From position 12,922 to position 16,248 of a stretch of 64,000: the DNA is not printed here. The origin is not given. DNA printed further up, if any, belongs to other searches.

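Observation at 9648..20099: RM-like anti-phage candidate operon: RHH / DUF499 ATPase / DUF3780-like / DUF1156 methyltransferase / PLD::SNF2 helicase (+ orphan ORF)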

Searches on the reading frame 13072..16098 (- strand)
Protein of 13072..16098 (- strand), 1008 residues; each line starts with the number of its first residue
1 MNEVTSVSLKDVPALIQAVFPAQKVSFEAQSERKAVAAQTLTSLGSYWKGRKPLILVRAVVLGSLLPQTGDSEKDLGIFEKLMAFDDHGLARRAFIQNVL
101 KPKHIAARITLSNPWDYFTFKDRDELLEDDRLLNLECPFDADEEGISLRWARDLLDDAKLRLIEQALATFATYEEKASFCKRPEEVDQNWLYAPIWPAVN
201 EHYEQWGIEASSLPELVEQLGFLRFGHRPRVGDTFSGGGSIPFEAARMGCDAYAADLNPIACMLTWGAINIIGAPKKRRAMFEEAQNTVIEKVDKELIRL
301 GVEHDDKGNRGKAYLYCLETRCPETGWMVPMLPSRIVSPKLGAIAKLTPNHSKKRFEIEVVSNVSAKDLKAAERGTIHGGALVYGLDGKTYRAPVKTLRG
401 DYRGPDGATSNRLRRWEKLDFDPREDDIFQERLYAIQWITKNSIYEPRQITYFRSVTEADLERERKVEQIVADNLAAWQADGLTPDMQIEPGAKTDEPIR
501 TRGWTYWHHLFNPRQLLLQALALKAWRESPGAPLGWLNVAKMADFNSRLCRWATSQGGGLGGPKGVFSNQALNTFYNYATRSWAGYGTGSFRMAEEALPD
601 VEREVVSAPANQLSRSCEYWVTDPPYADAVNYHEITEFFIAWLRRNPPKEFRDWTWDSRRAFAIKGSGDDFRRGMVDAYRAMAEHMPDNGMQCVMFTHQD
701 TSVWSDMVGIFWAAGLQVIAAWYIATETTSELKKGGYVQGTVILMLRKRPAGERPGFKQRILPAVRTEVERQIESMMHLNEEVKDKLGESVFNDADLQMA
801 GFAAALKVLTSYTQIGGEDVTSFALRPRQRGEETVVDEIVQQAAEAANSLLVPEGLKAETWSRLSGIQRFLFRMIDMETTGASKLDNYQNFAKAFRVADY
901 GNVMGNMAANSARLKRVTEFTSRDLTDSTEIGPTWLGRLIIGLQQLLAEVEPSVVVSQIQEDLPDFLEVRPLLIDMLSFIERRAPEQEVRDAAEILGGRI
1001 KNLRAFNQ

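Call 3: search_protein_families(library=pfam, proteins=[window:13072-16098:-], max_evalue=0.01)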
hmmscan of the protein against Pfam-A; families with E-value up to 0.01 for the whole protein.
window:13072-16098:- (1008 aa): 1 family
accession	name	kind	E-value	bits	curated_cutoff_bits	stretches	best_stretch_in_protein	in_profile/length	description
PF06634.17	DUF1156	-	1.1e-17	64.4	24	1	19-73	1-64/73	Protein of unknown function (DUF1156)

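Call 4: search_protein_families(library=padloc, proteins=[window:13072-16098:-], max_evalue=0.01)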
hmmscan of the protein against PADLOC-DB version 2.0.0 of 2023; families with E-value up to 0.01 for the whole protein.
window:13072-16098:- (1008 aa): 12 families
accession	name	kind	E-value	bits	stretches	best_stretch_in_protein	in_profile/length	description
PDLC02189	DUF1156_MTase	-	0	1423.9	1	3-1004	2-943/944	-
PDLC03314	MTase_II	-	8.7e-266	882.6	2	171-981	111-911/944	Type II methyltransferase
PDLC00660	HmaB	-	1.6e-21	74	2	229-272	140-183/967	DNA-adenine methylase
PDLC00661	HmaB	-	4.6e-21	72.4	2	229-277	139-187/973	DNA-adenine methylase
PDLC03352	MTase_II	-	6.4e-17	58.7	3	612-646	561-595/1023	Type II methyltransferase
PDLC03233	MTase_II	-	8.9e-13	45.6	1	224-330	118-229/731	Type II methyltransferase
PDLC02541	PglX|PglXI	-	1.1e-06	25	1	469-718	342-589/919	PglXI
PDLC03312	MTase_II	-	0.00079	15.2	0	591-719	1103-1231/1344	Type II methyltransferase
PDLC03364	MTase_II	-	0.0024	14.9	0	230-270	61-101/380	Type II methyltransferase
PDLC03367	MTase_II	-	0.0032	13.8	0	232-270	46-84/633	Type II methyltransferase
PDLC03322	MTase_II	-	0.004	14.1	1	231-268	68-105/446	Type II methyltransferase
PDLC03319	MTase_II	-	0.0064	13.3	0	615-645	290-320/503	Type II methyltransferase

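Call 5: search_protein_families(library=ncbifam, proteins=[window:13072-16098:-], max_evalue=0.01)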
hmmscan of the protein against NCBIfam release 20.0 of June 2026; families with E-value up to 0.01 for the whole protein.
window:13072-16098:- (1008 aa): 1 family
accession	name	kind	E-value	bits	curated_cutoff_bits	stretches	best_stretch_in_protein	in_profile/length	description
NF042963.1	DUF1156_antiphage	equivalog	0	1357.5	1000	1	16-1002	1-960/960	anti-phage-associated DUF1156 domain-containing protein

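Call 73: search_solved_structures(query=window:13072-16098:-, max_evalue=0.001)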
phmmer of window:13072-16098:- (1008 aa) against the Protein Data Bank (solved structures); distinct sequences matched with E-value up to 0.001: 0.
